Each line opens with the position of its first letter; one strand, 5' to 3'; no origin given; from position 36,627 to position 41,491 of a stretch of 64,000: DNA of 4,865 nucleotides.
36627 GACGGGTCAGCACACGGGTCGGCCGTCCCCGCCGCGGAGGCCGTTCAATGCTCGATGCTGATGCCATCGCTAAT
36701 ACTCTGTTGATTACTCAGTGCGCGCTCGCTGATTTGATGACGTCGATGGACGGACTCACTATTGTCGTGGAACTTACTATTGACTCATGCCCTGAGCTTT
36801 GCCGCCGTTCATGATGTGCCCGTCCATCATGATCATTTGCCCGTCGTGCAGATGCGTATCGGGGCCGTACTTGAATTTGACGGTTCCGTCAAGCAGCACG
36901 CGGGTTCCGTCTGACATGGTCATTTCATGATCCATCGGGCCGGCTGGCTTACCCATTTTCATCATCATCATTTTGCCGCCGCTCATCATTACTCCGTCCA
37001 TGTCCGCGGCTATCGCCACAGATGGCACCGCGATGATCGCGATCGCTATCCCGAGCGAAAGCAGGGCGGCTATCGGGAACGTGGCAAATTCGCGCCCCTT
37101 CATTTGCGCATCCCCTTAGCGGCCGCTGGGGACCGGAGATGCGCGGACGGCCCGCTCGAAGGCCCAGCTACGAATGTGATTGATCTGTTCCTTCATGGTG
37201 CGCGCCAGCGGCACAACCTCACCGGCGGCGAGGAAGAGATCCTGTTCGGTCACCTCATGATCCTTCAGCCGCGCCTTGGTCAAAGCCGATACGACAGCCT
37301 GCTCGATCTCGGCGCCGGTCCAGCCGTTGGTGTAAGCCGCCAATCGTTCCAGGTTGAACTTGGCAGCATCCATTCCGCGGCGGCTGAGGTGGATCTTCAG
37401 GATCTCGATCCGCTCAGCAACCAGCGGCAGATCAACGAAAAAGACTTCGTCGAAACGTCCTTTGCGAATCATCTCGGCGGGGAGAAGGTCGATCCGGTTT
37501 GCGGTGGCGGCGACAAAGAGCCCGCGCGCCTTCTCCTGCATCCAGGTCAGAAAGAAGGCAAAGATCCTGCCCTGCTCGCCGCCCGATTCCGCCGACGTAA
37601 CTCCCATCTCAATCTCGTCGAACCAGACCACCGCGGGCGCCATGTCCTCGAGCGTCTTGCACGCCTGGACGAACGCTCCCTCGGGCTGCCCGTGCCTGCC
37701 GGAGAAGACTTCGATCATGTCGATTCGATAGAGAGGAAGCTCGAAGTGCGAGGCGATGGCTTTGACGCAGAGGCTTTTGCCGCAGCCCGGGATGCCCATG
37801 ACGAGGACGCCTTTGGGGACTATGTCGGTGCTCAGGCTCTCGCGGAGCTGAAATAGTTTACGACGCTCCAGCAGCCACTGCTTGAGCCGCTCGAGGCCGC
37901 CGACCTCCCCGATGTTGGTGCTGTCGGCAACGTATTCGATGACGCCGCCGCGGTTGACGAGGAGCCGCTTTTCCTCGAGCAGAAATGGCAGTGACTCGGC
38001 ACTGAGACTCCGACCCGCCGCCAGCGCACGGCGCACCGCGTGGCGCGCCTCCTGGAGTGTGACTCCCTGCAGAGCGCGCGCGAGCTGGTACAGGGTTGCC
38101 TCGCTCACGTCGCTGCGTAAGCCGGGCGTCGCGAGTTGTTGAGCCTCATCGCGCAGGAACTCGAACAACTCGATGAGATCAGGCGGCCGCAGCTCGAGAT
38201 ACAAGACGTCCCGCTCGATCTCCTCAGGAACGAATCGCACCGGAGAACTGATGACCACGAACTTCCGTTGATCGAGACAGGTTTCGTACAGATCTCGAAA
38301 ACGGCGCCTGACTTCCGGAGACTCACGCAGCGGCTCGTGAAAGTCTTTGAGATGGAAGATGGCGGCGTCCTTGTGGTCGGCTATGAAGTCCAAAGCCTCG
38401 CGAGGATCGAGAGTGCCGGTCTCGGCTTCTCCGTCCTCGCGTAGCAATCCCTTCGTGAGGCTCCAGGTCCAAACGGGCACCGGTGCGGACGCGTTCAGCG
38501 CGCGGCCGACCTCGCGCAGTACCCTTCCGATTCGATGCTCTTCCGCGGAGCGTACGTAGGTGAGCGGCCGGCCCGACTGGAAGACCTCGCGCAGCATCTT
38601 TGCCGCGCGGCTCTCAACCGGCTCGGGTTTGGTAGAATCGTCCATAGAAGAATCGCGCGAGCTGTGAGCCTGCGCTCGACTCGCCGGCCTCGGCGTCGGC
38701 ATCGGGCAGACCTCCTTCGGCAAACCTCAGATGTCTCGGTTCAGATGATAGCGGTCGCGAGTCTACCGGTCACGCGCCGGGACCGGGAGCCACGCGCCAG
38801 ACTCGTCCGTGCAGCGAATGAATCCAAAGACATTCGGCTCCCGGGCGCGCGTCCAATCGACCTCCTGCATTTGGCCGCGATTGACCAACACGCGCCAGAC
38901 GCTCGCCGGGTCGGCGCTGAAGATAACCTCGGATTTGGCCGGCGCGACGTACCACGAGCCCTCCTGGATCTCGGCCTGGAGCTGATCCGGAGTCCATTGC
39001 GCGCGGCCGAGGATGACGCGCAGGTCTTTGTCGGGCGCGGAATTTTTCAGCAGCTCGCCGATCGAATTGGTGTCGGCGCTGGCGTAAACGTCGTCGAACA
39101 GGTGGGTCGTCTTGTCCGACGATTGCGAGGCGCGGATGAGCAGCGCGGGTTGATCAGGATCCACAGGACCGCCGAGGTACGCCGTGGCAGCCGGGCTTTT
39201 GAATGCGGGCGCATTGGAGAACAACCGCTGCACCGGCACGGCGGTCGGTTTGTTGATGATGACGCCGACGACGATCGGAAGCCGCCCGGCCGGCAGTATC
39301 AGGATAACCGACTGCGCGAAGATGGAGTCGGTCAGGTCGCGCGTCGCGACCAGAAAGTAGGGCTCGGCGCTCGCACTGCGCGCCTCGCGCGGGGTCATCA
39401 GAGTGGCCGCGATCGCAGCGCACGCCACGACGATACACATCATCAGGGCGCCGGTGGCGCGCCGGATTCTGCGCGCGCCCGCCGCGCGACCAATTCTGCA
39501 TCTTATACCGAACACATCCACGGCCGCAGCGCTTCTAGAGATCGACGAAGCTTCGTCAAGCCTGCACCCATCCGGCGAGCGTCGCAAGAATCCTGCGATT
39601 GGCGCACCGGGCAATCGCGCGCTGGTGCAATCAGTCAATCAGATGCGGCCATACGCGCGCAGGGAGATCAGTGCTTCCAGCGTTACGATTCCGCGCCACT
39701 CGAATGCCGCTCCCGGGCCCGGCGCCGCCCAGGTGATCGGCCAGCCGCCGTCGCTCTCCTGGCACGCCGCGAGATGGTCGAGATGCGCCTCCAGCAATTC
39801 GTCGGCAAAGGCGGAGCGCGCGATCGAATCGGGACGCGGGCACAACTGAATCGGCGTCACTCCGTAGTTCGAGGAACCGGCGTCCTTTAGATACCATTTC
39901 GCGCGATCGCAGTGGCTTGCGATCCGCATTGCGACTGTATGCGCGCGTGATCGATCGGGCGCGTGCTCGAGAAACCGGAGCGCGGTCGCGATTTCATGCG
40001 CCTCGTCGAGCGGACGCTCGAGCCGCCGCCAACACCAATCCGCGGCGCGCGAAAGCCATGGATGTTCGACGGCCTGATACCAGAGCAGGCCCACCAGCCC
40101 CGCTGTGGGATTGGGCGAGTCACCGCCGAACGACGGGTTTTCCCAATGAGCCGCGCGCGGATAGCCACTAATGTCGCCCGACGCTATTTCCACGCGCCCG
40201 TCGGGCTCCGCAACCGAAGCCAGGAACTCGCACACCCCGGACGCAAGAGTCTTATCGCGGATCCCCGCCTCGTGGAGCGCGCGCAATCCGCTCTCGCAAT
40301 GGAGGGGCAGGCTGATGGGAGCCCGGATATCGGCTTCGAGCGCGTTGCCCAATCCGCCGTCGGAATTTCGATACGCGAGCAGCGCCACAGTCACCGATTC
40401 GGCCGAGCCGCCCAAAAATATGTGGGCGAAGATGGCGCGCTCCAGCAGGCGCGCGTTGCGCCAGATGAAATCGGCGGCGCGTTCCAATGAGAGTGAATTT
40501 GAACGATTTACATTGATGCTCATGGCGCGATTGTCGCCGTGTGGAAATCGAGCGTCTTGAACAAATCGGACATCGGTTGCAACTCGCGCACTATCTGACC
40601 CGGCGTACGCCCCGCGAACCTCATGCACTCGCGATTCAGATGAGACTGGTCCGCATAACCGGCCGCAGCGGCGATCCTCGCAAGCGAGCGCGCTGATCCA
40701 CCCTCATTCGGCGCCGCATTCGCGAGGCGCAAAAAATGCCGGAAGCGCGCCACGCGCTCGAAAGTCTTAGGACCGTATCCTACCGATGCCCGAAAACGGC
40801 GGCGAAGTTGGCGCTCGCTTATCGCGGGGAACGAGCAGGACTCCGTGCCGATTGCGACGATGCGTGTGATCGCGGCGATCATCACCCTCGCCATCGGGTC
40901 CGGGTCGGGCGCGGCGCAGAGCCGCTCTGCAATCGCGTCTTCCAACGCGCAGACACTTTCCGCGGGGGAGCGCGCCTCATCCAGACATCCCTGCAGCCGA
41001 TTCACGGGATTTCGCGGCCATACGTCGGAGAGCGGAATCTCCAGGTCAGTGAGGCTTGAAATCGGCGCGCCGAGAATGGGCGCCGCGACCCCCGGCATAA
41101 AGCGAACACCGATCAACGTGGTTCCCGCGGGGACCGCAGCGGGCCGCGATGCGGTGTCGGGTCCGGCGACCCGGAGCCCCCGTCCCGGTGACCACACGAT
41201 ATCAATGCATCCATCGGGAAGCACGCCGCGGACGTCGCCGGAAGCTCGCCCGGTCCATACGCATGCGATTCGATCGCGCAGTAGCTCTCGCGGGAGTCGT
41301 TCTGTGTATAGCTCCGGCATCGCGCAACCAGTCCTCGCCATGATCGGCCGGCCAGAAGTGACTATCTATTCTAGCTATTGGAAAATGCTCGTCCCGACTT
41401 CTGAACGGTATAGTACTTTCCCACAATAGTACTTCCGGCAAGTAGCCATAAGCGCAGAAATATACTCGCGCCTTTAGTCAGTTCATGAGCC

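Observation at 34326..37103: Met-rich periplasmic protein encoded at the head of a cytochrome b / NmrA-like / YedY-like molybdoenzyme operon: candidate sacrificial-methionine oxidant defence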

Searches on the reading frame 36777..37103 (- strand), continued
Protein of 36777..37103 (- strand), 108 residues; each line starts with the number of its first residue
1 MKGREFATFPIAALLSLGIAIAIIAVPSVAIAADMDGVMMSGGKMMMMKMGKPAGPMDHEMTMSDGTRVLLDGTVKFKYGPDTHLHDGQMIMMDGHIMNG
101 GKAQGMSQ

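Call 100: find_encoding_contigs(protein=P0284, flank=4000, max_places=2)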
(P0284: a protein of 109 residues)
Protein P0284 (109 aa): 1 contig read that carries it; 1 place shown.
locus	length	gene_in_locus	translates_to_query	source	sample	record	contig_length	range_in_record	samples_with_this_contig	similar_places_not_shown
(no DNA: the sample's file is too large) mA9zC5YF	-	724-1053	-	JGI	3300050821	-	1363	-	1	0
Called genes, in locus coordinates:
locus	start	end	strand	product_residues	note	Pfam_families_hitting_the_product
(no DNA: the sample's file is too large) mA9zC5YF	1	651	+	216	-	PF13336:AcetylCoA_hyd_C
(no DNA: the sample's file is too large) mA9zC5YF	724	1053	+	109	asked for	PF20606:DUF6799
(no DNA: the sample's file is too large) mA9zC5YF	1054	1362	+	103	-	?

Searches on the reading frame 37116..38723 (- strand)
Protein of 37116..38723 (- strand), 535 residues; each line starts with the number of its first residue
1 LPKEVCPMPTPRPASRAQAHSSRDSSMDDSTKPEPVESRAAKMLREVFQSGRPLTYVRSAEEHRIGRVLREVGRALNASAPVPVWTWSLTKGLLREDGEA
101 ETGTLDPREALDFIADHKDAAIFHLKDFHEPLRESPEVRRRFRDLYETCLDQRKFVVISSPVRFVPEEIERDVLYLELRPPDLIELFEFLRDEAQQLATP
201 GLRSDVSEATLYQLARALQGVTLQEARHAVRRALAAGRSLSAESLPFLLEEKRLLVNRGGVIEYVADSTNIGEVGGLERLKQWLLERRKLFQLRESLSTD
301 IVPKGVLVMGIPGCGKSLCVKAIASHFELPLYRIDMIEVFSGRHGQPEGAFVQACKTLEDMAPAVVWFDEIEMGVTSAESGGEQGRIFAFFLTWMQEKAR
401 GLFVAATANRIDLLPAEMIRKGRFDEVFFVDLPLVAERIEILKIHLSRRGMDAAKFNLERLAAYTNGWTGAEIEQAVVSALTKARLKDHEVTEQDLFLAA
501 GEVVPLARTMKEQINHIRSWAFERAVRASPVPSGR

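Call 5: search_protein_families(library=pfam, proteins=[window:37116-38723:-], max_evalue=0.01)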
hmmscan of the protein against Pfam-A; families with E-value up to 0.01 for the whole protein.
window:37116-38723:- (535 aa): 4 families
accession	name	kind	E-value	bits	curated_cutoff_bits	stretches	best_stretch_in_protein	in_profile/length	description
PF00004.35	AAA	-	6.2e-23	82.1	21.2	1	306-431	1-130/131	ATPase family associated with various cellular activities (AAA)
PF17862.7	AAA_lid_3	-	1e-05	25.5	27.2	1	456-484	2-30/45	AAA+ lid domain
PF05673.19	DUF815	-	0.0016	18.1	23.8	1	279-420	29-161/249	Protein of unknown function (DUF815)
PF01443.25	Viral_helicase1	-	0.0066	16.7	21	0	307-373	2-70/228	Viral superfamily 1 RNA helicase core domain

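Call 6: search_protein_families(library=ncbifam, proteins=[window:37116-38723:-], max_evalue=0.01)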
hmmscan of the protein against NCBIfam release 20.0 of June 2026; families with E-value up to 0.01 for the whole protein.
window:37116-38723:- (535 aa): 12 families
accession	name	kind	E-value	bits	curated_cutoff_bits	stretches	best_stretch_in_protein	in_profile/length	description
TIGR01241.2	FtsH_fam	equivalog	3.6e-27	95.4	600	1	302-504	194-403/598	ATP-dependent zinc metalloprotease FtsH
TIGR01243.1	CDC48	subfamily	1.8e-26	92.7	802.65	1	272-482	453-670/733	CDC48 family AAA ATPase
NF003069.1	PRK03992.1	subfamily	5.1e-24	85.1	500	1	275-503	134-372/379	proteasome-activating nucleotidase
TIGR01242.2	TIGR01242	subfamily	8.3e-24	84.2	500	1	273-500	115-351/362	proteasome-activating nucleotidase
NF008004.0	PRK10733.1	equivalog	1.9e-19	69.1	1008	1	301-485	183-374/644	ATP-dependent zinc metalloprotease FtsH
NF041006.2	cell_div_CdvC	equivalog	1.3e-17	63.8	650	1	272-483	103-321/370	cell division protein CdvC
NF047747.1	PrtsmActNtasePan2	equivalog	2e-16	60.2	700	1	303-497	185-386/397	proteasome-activating nucleotidase Pan2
NF047748.1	PrtsmActNtasePan1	equivalog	1.3e-14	54.1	750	1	302-496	181-382/405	proteasome-activating nucleotidase Pan1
NF042959.1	IteA_antiphage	equivalog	3.3e-13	49.5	510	1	276-519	100-345/367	anti-phage ATPase IteA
TIGR03689.1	pup_AAA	equivalog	2.9e-07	29.6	504.75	1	302-325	215-238/512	proteasome ATPase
TIGR00390.1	hslU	equivalog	0.0062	15.5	362.45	1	285-335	29-79/441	ATP-dependent protease ATPase subunit HslU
NF003229.0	PRK04195.1-5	equivalog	0.0067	15.2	280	1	303-334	44-75/413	replication factor C large subunit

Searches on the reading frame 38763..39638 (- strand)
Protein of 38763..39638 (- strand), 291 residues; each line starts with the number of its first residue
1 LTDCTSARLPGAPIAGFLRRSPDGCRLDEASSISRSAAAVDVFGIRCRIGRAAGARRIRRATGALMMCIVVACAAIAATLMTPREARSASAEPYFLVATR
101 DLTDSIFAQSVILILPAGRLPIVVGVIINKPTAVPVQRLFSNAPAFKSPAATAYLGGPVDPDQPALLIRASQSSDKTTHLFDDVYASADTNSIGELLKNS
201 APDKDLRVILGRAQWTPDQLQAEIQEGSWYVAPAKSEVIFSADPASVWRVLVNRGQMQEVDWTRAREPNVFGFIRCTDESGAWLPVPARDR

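Call 74: search_protein_families(library=pfam, proteins=[window:38763-39638:-], max_evalue=0.001)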
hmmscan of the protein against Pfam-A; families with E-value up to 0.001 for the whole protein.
window:38763-39638:- (291 aa): 1 family
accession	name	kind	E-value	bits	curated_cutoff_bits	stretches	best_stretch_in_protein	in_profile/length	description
PF02622.21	DUF179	-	2.7e-30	105.9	27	1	101-253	2-154/157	AlgH-like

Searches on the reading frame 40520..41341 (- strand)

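Call 74: search_protein_families(library=pfam, proteins=[window:40520-41341:-], max_evalue=0.001)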
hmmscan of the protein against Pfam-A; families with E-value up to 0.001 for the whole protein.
window:40520-41341:- (273 aa): 3 families
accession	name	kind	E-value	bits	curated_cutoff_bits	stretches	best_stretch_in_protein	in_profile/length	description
PF20240.3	DUF6597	-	4.3e-16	59.3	27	1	14-102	2-102/103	Domain of unknown function (DUF6597)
PF12833.13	HTH_18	-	1.2e-12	48.4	33.6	1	174-251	7-78/80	Helix-turn-helix domain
PF00165.29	HTH_AraC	-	5.8e-07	29.9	26.6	1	219-251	10-41/42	Bacterial regulatory helix-turn-helix proteins, AraC family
